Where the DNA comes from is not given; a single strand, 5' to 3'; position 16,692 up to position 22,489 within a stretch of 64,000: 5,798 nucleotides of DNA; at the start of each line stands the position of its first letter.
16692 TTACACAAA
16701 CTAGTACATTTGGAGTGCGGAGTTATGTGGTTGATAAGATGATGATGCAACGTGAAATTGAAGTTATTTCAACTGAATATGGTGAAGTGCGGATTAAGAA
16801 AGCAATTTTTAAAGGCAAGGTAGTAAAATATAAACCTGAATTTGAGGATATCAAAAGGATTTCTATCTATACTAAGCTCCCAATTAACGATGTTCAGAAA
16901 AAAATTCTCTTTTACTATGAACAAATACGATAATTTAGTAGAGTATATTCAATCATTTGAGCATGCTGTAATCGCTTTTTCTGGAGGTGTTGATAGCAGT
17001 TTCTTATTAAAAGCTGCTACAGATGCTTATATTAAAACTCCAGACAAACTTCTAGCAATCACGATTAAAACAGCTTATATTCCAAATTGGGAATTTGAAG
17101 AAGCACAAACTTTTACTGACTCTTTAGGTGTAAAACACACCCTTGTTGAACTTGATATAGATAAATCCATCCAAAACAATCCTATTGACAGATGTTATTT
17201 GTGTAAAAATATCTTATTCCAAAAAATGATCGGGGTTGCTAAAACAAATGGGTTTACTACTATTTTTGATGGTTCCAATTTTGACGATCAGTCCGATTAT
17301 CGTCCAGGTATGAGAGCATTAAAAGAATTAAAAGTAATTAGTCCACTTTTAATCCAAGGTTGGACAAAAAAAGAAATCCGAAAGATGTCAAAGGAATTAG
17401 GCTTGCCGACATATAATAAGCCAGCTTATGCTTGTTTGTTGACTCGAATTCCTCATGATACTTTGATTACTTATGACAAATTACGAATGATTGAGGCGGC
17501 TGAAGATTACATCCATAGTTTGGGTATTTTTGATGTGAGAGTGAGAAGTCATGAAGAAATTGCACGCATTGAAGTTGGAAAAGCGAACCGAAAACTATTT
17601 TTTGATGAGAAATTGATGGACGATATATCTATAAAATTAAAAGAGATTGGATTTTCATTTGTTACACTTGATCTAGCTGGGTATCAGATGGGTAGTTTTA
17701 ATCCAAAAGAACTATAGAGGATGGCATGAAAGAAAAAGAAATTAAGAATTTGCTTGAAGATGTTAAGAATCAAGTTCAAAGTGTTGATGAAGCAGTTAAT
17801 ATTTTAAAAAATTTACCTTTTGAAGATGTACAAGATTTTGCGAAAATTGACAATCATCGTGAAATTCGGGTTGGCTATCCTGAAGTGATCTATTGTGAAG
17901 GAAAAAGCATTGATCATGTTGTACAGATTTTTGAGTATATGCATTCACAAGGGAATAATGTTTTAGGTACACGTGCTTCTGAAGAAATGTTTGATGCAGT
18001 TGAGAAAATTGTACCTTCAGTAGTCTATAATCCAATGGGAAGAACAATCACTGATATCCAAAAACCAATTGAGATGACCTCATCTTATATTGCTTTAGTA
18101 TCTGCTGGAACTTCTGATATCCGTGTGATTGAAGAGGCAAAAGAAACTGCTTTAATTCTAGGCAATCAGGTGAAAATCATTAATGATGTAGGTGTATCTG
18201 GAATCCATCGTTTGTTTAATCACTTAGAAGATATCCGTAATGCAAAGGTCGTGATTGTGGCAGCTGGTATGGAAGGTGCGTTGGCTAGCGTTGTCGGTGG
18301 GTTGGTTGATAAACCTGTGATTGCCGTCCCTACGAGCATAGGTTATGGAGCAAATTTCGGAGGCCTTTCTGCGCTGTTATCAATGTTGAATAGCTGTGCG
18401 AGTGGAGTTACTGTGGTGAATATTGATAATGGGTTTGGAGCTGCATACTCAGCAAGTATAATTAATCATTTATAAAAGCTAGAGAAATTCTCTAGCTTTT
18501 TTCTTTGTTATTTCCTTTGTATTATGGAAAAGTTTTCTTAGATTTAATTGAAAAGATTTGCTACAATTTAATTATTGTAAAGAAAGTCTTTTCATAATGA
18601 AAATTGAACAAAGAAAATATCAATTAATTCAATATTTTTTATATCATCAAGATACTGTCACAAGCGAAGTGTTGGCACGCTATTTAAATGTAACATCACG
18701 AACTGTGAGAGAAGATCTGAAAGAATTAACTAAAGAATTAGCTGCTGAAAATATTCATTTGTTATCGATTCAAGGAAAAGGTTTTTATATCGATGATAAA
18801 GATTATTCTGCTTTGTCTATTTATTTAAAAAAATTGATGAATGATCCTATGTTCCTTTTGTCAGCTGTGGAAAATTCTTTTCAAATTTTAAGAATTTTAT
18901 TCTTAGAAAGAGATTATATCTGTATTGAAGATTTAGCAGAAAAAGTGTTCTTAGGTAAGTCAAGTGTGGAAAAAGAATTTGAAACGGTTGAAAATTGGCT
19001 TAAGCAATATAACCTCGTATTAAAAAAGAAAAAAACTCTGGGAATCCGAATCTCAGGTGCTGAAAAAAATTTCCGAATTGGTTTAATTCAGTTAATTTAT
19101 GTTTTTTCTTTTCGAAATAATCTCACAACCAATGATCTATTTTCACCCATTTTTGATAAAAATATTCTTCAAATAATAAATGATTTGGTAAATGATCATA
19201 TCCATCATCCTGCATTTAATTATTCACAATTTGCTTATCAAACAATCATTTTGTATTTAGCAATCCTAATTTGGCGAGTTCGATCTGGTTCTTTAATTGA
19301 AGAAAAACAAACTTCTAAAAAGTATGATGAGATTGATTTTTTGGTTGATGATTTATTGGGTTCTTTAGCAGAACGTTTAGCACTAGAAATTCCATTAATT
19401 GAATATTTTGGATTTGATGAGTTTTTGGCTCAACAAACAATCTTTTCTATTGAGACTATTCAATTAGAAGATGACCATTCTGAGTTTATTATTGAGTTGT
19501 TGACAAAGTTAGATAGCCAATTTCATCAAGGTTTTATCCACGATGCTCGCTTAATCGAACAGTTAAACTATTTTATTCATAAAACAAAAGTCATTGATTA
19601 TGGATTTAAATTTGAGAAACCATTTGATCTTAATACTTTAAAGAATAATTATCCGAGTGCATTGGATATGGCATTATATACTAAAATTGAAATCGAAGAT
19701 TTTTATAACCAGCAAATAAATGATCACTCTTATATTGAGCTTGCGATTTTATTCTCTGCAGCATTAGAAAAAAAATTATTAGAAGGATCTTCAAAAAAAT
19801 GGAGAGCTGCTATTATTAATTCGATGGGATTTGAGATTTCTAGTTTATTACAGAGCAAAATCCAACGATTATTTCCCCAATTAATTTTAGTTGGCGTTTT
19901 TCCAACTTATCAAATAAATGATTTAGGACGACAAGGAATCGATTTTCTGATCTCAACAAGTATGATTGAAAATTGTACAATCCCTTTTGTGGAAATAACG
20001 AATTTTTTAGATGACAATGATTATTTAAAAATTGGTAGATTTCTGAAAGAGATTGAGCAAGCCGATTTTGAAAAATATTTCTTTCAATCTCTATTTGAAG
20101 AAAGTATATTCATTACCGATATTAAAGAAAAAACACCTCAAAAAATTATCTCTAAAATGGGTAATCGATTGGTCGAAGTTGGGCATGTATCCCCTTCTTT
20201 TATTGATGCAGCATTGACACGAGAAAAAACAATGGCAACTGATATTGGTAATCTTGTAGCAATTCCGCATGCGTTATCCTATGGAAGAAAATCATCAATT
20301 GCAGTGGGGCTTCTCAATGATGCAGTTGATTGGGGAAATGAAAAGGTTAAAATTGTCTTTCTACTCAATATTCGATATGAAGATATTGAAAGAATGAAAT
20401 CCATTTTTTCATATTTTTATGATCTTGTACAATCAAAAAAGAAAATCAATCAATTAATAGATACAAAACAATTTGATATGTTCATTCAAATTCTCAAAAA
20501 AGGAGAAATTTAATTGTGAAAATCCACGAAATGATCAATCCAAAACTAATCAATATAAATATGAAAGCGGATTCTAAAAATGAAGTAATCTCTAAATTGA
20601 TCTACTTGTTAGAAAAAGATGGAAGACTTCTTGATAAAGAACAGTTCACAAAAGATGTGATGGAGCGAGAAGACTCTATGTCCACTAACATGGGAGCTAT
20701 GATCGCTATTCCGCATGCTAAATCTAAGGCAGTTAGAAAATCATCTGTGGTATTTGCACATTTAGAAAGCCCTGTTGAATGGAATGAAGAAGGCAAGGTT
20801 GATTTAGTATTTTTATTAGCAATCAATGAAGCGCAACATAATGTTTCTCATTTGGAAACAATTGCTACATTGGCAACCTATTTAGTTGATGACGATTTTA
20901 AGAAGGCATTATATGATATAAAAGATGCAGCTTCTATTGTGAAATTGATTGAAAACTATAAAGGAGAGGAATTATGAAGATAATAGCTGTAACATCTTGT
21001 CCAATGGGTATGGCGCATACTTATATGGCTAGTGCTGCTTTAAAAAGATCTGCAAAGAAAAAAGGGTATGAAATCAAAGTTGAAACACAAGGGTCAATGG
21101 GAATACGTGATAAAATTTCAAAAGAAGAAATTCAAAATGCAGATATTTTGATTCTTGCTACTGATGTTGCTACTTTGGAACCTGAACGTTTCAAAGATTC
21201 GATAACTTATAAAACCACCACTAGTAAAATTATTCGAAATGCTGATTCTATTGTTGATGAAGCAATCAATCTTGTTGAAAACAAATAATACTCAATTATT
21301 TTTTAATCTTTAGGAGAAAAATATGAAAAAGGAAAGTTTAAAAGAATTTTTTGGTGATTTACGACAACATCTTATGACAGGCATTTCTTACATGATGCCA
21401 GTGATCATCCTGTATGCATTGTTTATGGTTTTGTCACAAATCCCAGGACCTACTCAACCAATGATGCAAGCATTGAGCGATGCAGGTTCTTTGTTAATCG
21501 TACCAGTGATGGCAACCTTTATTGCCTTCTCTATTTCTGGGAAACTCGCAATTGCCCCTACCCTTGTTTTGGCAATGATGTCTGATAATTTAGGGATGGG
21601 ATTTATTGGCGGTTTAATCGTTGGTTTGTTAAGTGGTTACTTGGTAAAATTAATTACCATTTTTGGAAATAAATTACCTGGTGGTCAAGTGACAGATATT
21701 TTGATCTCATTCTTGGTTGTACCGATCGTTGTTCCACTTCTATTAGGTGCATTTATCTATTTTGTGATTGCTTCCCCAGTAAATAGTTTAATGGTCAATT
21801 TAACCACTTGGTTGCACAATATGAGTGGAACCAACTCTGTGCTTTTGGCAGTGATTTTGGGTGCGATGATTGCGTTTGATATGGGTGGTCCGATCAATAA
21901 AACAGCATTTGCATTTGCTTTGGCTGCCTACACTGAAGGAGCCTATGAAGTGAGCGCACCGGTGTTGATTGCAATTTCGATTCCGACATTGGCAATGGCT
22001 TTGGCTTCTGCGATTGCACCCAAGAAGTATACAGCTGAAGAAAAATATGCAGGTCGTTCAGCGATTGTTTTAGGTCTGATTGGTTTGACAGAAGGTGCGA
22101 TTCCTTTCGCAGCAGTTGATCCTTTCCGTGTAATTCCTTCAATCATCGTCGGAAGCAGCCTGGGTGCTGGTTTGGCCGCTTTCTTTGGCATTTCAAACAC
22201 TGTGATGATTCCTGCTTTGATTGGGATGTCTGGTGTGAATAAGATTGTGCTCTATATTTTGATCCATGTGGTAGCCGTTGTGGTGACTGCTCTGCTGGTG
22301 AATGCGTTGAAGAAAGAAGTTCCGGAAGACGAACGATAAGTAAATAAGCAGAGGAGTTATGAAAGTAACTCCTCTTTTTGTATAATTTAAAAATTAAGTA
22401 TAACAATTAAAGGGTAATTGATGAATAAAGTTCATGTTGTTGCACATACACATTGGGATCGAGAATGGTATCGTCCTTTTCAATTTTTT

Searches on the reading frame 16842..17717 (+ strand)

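Call 16: search_protein_families(library=pfam, proteins=[window:16842-17717:+], max_evalue=0.001)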
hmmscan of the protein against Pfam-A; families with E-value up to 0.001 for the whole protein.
window:16842-17717:+ (291 aa): 3 families
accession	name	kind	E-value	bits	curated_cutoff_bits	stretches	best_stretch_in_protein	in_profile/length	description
PF06508.19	QueC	-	8.9e-07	29.1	22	1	42-113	2-69/210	Queuosine biosynthesis protein QueC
PF02540.23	NAD_synthase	-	2.3e-05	24.1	21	1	37-105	14-82/242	NAD synthase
PF01171.26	ATP_bind_3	-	7.5e-05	23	27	1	42-150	2-109/182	PP-loop family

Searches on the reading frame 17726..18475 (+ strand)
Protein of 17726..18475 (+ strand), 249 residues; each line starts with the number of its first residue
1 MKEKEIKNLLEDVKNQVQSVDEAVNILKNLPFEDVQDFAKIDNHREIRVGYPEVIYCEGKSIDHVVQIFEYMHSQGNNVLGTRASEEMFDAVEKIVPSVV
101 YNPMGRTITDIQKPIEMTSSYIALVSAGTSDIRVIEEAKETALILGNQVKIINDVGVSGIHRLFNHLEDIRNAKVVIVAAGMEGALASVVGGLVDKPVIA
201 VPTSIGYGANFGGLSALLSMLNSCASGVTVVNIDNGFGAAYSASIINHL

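Call 16: search_protein_families(library=pfam, proteins=[window:17726-18475:+], max_evalue=0.001)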
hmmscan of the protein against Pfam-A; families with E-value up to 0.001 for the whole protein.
window:17726-18475:+ (249 aa): 1 family
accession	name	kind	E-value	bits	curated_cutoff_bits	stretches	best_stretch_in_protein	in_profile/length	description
PF00731.26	AIRC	-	3.3e-14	53.1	30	1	122-246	2-126/148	AIR carboxylase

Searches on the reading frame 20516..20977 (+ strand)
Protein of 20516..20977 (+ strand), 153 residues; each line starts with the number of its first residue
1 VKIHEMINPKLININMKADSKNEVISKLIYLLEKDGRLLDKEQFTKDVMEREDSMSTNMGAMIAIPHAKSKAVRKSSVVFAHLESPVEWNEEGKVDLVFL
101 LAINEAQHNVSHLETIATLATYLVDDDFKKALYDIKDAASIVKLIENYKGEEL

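Call 16: search_protein_families(library=pfam, proteins=[window:20516-20977:+], max_evalue=0.001)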
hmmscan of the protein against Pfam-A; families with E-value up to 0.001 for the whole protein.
window:20516-20977:+ (153 aa): 1 family
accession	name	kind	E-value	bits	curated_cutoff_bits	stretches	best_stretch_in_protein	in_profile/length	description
PF00359.27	PTS_EIIA_2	-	1.2e-36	126.2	27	1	6-147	2-143/144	Phosphoenolpyruvate-dependent sugar phosphotransferase system, EIIA 2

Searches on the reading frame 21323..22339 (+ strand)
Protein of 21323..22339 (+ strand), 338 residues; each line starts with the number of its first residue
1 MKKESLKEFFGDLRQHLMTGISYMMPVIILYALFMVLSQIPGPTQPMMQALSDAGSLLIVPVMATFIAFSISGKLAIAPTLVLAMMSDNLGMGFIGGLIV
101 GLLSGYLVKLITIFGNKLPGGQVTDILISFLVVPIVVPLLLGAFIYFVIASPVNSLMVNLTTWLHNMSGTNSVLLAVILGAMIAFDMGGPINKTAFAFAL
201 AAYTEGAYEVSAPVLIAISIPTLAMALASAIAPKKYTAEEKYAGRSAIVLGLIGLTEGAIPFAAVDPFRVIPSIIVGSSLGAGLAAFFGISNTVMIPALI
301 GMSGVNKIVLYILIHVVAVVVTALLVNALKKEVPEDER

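Call 16: search_protein_families(library=pfam, proteins=[window:21323-22339:+], max_evalue=0.001)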
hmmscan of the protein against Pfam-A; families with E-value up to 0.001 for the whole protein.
window:21323-22339:+ (338 aa): 1 family
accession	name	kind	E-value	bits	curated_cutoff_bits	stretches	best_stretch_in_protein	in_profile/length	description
PF02378.23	PTS_EIIC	-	2.3e-08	33.9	30.7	1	19-277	2-319/319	Phosphotransferase system, EIIC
